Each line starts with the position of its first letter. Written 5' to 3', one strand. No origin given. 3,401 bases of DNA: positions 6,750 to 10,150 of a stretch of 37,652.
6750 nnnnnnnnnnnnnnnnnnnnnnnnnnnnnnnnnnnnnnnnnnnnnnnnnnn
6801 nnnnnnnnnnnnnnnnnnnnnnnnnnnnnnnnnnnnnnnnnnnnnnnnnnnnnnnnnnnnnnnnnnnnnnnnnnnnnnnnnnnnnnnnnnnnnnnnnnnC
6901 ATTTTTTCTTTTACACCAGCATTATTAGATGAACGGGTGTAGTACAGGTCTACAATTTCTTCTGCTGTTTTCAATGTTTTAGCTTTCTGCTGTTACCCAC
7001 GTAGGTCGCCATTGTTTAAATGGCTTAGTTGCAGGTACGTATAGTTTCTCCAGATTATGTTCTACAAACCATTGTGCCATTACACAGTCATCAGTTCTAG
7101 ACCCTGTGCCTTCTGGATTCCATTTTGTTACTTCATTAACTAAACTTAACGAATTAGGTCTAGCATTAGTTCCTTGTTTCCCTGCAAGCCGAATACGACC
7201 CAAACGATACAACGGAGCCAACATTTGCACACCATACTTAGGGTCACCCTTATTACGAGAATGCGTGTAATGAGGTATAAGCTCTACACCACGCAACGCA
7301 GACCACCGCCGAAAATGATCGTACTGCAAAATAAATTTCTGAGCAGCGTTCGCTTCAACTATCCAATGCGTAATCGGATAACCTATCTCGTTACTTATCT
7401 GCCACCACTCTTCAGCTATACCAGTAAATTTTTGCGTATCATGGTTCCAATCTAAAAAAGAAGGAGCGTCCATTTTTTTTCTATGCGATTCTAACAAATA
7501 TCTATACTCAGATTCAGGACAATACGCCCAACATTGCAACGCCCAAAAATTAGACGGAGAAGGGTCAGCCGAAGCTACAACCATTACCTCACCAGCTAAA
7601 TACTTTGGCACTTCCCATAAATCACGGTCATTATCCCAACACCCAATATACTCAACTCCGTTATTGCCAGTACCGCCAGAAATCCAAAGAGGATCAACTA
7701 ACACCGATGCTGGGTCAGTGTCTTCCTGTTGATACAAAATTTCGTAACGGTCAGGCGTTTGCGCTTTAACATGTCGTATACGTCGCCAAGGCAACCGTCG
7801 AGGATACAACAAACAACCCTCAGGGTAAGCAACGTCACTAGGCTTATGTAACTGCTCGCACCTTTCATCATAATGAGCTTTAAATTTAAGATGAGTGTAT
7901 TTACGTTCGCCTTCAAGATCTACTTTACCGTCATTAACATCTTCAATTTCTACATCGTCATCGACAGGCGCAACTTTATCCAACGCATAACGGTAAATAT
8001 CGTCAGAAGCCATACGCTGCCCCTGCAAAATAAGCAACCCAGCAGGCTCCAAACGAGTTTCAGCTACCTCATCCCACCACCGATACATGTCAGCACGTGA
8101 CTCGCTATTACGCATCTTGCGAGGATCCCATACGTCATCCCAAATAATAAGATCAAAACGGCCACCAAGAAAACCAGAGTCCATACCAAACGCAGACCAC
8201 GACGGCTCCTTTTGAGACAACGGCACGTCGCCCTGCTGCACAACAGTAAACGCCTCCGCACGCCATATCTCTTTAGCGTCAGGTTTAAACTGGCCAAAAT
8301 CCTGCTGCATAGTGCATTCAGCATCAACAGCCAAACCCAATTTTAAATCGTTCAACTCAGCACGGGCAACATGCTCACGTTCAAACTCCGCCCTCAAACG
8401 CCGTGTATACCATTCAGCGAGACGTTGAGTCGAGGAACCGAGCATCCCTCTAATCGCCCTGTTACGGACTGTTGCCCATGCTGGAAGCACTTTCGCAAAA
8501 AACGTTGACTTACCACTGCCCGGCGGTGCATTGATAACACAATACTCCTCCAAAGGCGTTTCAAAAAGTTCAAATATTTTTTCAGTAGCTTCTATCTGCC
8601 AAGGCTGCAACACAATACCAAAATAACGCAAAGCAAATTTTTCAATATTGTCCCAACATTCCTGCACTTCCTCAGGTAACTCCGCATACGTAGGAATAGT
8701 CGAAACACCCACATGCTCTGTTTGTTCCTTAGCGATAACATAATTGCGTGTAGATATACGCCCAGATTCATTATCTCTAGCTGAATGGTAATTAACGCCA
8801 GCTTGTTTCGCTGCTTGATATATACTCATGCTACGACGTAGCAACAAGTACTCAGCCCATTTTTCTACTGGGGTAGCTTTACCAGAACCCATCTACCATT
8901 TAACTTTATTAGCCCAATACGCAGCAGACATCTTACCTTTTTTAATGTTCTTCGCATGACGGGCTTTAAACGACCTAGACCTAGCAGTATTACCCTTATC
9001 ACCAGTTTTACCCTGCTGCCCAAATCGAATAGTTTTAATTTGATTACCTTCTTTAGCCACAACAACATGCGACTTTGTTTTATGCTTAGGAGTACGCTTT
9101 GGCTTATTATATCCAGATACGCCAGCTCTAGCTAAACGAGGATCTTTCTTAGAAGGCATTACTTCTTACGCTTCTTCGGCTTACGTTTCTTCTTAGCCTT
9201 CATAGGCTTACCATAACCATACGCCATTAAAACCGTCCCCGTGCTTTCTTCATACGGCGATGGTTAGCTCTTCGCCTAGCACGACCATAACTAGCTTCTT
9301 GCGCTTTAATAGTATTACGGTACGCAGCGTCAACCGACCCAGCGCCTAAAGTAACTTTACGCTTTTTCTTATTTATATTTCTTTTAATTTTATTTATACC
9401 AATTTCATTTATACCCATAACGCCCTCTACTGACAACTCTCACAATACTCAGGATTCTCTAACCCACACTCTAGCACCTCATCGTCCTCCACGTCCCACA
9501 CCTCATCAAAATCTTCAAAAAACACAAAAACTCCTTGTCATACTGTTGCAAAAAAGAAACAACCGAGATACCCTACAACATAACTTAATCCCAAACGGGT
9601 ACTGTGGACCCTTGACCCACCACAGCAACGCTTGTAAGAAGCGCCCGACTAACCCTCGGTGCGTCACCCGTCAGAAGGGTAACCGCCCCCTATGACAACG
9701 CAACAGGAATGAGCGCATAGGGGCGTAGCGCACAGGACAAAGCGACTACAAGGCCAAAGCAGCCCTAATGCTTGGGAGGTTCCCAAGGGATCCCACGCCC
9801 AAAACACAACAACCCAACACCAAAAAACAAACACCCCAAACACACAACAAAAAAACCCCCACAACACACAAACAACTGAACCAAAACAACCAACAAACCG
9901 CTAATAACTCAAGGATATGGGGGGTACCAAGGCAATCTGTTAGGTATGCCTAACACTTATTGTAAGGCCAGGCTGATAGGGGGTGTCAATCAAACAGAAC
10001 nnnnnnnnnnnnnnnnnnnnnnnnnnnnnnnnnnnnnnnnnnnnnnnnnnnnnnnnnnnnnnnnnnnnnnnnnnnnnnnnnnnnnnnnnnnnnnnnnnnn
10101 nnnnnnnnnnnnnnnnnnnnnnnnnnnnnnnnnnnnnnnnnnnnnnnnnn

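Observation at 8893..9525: One acidic and three ultrabasic translationally coupled mini-proteins occupy the place of a small terminase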

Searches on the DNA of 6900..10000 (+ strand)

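Call 6: search_dna_similar(query=window:6900-10000:+, collection=phages, mode=distant)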
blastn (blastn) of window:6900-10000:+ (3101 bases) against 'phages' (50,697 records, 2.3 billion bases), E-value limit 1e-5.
Records with a match: 13; places in all: 13; records where one place covers at least 80% of the query: 0.
Best place of each record, by identity: 80-90% 1; 60-80% 12.
By first word of the organism name: Roseobacter 7; Siovirus 4; Caudovirales 2.
By host as written in the record: - 6; Rhodobacteraceae bacterium FZCC0023 3; Rosebacter SIO67 2; Rhodobacteraceae bacterium FZCC0040 1; Rhodobacteraceae bacterium FZCC0042 1.
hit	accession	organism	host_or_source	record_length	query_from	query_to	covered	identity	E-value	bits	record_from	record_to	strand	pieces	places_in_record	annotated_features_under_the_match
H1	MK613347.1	Roseobacter phage CRP-5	Rhodobacteraceae bacterium FZCC0040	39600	1995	2253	8%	71.3%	4e-31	144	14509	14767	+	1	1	hypothetical protein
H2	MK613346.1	Roseobacter phage CRP-4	Rhodobacteraceae bacterium FZCC0023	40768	1995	2253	8%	67.4%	3e-14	89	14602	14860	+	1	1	hypothetical protein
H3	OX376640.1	Caudovirales sp. ct2KA10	-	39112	1990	2229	8%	72.2%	1e-24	123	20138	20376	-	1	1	record has no annotation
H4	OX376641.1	Caudovirales sp. ct2KA10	-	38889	1990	2229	8%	72.2%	1e-24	123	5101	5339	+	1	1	record has no annotation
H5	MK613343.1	Roseobacter phage CRP-1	Rhodobacteraceae bacterium FZCC0023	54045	1995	2210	7%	65.7%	8e-8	66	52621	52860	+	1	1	hypothetical protein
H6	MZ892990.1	Roseobacter phage CRP-345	Rhodobacteraceae bacterium FZCC0042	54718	2112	2210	3%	75.0%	3e-6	62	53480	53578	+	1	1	hypothetical protein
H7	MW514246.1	Roseobacter phage CRP-9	Rhodobacteraceae bacterium FZCC0023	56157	1996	2074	3%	86.1%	6e-16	94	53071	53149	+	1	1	hypothetical protein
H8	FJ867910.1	Siovirus americense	-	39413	1996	2071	2%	78.9%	8e-8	66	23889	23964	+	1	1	record has no annotation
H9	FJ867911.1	Siovirus americense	-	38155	1996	2071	2%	78.9%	8e-8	66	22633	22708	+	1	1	record has no annotation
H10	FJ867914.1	Siovirus americense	-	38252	1996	2071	2%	78.9%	8e-8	66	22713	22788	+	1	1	record has no annotation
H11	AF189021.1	Roseobacter phage SIO1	Rosebacter SIO67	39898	1996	2071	2%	78.9%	8e-8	66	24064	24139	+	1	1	none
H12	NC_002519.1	Roseobacter phage SIO1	Rosebacter SIO67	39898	1996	2071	2%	78.9%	8e-8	66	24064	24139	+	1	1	none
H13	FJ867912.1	Siovirus americense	-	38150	1996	2071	2%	77.6%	3e-6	62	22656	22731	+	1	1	record has no annotation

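Call 7: get_annotated_region(hit=H1, flank=5000)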
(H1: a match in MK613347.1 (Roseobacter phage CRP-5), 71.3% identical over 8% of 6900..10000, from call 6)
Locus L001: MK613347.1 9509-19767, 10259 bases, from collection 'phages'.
description: Roseobacter phage CRP-5, complete genome.
organism: Roseobacter phage CRP-5 (NCBI taxid 2559284)
taxonomy: Viruses; Duplodnaviria; Heunggongvirae; Uroviricota; Caudoviricetes; Zobellviridae; Cobavirinae; Veravirus
host: Rhodobacteraceae bacterium FZCC0040; source: East Sea of China; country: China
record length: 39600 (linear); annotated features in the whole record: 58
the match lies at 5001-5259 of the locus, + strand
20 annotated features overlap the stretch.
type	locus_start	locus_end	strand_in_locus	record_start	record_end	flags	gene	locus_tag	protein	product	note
CDS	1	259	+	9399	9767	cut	-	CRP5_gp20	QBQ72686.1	endonuclease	-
CDS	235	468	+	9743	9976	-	-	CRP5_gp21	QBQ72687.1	hypothetical protein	-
CDS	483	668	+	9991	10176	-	-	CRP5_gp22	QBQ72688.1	hypothetical protein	-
CDS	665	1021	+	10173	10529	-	-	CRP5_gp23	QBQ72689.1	nucleotide pyrophosphohydrolase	MazG nucleotide pyrophosphohydrolase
CDS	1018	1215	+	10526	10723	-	-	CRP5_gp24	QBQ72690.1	hypothetical protein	-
CDS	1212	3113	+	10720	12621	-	-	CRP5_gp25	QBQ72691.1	adenosylcobalamin-dependent ribonucleoside-triphosphate reductase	-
CDS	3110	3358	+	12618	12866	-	-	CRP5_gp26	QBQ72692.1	glutaredoxin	-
CDS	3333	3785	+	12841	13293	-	-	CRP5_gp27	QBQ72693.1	hypothetical protein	-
CDS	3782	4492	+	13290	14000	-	-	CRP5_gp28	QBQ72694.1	phosphate starvation-inducible protein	-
CDS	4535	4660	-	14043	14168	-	-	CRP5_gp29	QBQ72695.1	hypothetical protein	-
CDS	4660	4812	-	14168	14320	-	-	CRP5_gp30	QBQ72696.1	hypothetical protein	-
CDS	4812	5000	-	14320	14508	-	-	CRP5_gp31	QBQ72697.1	hypothetical protein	-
CDS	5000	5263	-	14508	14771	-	-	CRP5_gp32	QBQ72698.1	hypothetical protein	-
CDS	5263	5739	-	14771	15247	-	-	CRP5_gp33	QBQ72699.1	hypothetical protein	-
CDS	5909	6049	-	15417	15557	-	-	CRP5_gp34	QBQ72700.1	hypothetical protein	-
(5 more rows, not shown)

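Call 8: get_annotated_region(hit=H5, flank=4000)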
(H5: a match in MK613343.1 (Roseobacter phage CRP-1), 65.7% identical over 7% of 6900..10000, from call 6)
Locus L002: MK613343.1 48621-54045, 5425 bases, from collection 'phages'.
description: Roseobacter phage CRP-1, complete genome.
organism: Roseobacter phage CRP-1 (NCBI taxid 2559280)
taxonomy: Viruses; Duplodnaviria; Heunggongvirae; Uroviricota; Caudoviricetes
host: Rhodobacteraceae bacterium FZCC0023; source: East Sea of China; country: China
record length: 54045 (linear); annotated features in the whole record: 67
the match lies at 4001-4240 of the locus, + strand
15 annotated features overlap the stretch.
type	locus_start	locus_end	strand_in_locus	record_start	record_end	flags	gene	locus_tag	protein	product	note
CDS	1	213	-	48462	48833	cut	-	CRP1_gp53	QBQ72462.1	terminase small subunit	-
CDS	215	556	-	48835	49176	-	-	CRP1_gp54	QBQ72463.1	hypothetical protein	-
CDS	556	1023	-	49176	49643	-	-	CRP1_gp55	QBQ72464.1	putative endolysin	-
CDS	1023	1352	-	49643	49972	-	-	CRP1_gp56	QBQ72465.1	hypothetical protein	-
CDS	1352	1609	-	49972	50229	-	-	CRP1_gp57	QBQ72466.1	hypothetical protein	-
CDS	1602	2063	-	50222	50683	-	-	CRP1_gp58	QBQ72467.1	hypothetical protein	-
CDS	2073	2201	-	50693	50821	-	-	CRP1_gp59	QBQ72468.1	hypothetical protein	-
CDS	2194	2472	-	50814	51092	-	-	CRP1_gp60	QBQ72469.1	hypothetical protein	-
CDS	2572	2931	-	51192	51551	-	-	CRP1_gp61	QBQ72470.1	hypothetical protein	-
CDS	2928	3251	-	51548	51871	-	-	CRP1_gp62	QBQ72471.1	hypothetical protein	-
CDS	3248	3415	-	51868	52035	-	-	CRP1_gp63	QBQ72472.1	hypothetical protein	-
CDS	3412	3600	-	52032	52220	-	-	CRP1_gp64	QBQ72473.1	hypothetical protein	-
CDS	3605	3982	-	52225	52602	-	-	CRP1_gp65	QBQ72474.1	hypothetical protein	-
CDS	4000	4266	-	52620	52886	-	-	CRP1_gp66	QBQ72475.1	hypothetical protein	-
CDS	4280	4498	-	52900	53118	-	-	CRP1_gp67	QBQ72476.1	hypothetical protein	-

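Call 9: get_annotated_region(hit=H12, flank=4000)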
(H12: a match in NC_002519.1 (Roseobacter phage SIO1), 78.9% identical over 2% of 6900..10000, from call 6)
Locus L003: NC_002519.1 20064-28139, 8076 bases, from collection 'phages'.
description: Roseophage SIO1 complete genome.
organism: Roseobacter phage SIO1 (NCBI taxid 2905867)
taxonomy: Viruses; Duplodnaviria; Heunggongvirae; Uroviricota; Caudoviricetes; Zobellviridae; Cobavirinae; Siovirus; Siovirus americense
host: Rosebacter SIO67; source: -; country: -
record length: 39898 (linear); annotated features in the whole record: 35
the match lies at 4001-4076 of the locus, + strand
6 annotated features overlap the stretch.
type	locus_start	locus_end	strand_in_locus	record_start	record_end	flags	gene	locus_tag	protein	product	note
CDS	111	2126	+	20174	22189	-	-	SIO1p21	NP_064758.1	ribonucleotide reductase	similar to ribonucleotide triphosphate reductase of Lactobacillus leichmannii and to gp50 mycobacteriophage D29 and L5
misc_feature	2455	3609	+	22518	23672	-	-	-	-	-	RP PhoH; gp21; similar to phosphate starvation-inducible protein PhoH/PsiH of E. coli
CDS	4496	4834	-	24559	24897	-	-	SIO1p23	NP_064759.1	gp22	-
CDS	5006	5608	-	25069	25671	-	-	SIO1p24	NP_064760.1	gp23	-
CDS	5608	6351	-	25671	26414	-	-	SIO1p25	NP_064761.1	gp24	-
CDS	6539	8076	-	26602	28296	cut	-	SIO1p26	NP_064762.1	gp25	-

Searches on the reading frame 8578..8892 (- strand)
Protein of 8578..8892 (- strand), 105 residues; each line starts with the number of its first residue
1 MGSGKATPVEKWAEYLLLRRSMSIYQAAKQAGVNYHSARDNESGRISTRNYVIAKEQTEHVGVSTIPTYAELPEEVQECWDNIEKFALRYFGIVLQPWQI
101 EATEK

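Call 16: search_protein_families(library=pfam, proteins=[window:8593-8892:-], max_evalue=5)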
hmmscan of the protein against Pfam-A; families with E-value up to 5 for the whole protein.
seq(100 aa): 0 families

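Call 17: search_protein_families(library=phrogs, proteins=[window:8593-8892:-], max_evalue=5)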
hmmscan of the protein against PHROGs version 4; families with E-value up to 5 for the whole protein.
seq(100 aa): 1 family
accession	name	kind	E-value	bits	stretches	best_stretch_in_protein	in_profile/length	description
phrog_533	-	head and packaging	0.19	11.2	1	35-85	182-232/495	portal protein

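Call 33: search_solved_structures(query=A1, max_evalue=10, show_alignments=3)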
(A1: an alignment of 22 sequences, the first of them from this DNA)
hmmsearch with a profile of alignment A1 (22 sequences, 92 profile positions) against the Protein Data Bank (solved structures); distinct sequences matched with E-value up to 10: 0.

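Call 41: predict_structure(protein=window:8578-8892:-)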
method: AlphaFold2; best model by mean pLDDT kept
length: 105 residues; sequences in the alignment: 1
mean_pLDDT: 47.3   pTM: 0.35
mean pLDDT of the five models: 47.3, 43.3, 42.4, 42.2, 40.9
residues with pLDDT >= 90: 0; 70-90: 0; 50-70: 34; < 50: 71
segments of 3 or more residues with pLDDT < 50: 1-4, 6-15, 37-55, 61-69, 75-77, 87-105
pLDDT, mean of each block of 10 residues (from residue 1): 43 50 52 49 46 50 45 51 52 43 30
secondary structure, 60 per line:
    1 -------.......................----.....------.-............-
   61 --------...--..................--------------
elements in order: H8-30 H35-38 H48-59 H74-91

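Call 42: search_protein_families(library=pfam, alignment_id=A1, max_evalue=10)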
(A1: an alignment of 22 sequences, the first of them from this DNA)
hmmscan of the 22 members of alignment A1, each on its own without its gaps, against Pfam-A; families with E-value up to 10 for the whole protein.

A. member 1, seq(92 aa): 0 families

B. families by the number of members that match (of 22 scanned): 8 families
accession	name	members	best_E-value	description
PF13693.12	HTH_35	5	0.0046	Winged helix-turn-helix DNA-binding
PF01381.28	HTH_3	3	0.0046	Helix-turn-helix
PF08629.15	PDE8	3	0.016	PDE8 phosphodiesterase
PF14747.11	DUF4473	1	0.1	Domain of unknown function (DUF4473)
PF06438.17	HasA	1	0.15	Heme-binding protein A (HasA)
PF05082.18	Rop-like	1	0.2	Rop-like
PF02026.21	RyR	1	0.27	RyR domain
PF02189.20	ITAM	1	1.6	Immunoreceptor tyrosine-based activation motif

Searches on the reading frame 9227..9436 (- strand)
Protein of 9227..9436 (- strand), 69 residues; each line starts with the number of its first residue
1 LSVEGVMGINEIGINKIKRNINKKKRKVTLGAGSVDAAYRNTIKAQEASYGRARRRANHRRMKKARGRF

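Call 4: search_protein_families(library=pfam, proteins=[window:9227-9436:-], max_evalue=1)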
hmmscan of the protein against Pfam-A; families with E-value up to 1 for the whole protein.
window:9227-9436:- (69 aa): 2 families
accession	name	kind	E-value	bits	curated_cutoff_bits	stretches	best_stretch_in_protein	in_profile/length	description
PF16379.11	DUF4989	-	0.031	14.1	22.8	1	10-53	68-111/293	Domain of unknown function (DUF4989)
PF11546.13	CompInhib_SCIN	-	0.08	13.4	23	1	15-67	48-99/114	Staphylococcal complement inhibitor SCIN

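Call 5: search_protein_families(library=phrogs, proteins=[window:9227-9436:-], max_evalue=1)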
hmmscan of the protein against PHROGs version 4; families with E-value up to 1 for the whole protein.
window:9227-9436:- (69 aa): 0 families

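Call 49: find_homologous_proteins(query=window:9230-9418:-, max_evalue=0.01)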
Query seq(63 aa) (63 aa): 6 proteins with E <= 0.01 among 6 candidates.
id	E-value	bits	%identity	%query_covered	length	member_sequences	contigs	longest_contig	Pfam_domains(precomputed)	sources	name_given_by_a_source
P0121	9.3e-31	122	100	100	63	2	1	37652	-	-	-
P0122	1.0e-26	109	98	92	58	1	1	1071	-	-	-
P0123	4.2e-22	95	95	67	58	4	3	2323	-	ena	-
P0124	8.9e-22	94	86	92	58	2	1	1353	-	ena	-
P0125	2.7e-21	92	93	67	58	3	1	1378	-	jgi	-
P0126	8.8e-20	88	88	68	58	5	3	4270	-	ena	-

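Call 65: search_protein_families(library=ncbifam, proteins=[window:9227-9418:-], max_evalue=1)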
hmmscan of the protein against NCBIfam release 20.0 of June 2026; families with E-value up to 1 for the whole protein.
window:9227-9418:- (63 aa): 0 families

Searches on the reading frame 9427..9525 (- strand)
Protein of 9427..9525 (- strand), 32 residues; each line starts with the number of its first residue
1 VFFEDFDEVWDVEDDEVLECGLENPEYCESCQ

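Call 4: search_protein_families(library=pfam, proteins=[window:9427-9525:-], max_evalue=1)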
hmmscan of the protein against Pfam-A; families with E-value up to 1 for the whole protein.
window:9427-9525:- (32 aa): 0 families

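Call 5: search_protein_families(library=phrogs, proteins=[window:9427-9525:-], max_evalue=1)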
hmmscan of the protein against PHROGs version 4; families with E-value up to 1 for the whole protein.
window:9427-9525:- (32 aa): 2 families
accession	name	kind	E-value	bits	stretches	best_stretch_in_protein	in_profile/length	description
phrog_4586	-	unknown function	0.17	13.4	1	7-30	42-67/73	-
phrog_9555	-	unknown function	0.24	12.6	1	19-32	41-53/53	-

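Call 65: search_protein_families(library=ncbifam, proteins=[window:9427-9525:-], max_evalue=1)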
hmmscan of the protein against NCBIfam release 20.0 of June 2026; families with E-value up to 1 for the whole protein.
window:9427-9525:- (32 aa): 0 families
